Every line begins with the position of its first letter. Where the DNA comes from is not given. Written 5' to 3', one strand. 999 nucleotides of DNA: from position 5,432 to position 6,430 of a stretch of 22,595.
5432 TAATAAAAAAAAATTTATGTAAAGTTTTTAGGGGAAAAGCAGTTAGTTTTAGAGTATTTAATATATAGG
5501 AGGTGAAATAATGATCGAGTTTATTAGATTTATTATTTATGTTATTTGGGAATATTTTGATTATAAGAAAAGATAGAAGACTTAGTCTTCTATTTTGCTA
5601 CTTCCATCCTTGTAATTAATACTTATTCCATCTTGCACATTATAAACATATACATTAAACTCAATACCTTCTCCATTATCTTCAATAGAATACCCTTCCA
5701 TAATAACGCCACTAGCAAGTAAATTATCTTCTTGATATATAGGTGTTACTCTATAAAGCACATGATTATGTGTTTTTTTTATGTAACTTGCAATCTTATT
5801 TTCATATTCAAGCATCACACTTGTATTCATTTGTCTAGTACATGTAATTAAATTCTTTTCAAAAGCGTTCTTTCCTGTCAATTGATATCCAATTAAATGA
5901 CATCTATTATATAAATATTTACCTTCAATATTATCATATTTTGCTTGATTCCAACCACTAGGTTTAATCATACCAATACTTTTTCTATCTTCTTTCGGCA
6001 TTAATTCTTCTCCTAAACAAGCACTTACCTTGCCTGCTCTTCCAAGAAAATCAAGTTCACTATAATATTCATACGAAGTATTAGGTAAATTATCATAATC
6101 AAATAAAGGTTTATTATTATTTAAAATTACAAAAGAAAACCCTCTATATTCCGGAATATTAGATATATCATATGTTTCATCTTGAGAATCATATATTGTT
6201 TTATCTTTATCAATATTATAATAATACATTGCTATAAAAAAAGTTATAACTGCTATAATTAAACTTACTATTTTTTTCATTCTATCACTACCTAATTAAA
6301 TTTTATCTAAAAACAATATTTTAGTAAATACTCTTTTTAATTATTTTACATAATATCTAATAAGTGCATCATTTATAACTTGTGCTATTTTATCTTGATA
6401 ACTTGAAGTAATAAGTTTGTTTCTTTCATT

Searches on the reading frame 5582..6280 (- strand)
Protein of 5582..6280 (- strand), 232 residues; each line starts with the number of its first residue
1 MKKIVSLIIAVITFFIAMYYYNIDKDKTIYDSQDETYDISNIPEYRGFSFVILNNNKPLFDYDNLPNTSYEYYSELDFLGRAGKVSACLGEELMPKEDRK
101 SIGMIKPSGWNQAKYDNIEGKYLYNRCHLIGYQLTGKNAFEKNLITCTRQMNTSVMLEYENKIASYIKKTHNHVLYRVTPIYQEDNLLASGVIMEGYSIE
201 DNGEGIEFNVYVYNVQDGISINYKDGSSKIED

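Call 5: search_protein_families(library=pfam, proteins=[window:5582-6280:-], max_evalue=0.01)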
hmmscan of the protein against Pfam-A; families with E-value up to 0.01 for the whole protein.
window:5582-6280:- (232 aa): 2 families
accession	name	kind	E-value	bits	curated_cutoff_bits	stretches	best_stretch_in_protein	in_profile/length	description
PF13930.12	Endonuclea_NS_2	-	1.7e-28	99.9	27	1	71-196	10-128/132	DNA/RNA non-specific endonuclease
PF01223.29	Endonuclease_NS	-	7.5e-07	29.5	23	1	107-187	65-151/223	DNA/RNA non-specific endonuclease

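Call 10: find_encoding_contigs(protein=window:5582-6280:-, flank=6000, max_places=10)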
Protein window:5582-6280:- (232 aa): 1 contig read that carries it; 1 place shown.
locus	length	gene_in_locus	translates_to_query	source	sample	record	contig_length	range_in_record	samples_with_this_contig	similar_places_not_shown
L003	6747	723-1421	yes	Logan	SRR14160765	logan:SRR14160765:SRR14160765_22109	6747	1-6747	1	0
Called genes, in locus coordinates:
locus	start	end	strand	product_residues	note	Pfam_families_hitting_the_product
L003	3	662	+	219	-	?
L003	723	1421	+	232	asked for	PF13930:Endonuclea_NS_2, PF01223:Endonuclease_NS (weak)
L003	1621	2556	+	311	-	PF07751:Abi_2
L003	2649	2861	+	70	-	PF03840:SecG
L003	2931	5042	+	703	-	PF08206:OB_RNB, PF17876:CSD2, PF00773:RNB, PF00575:S1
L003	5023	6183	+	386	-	PF09587:PGA_cap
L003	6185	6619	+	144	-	PF01668:SmpB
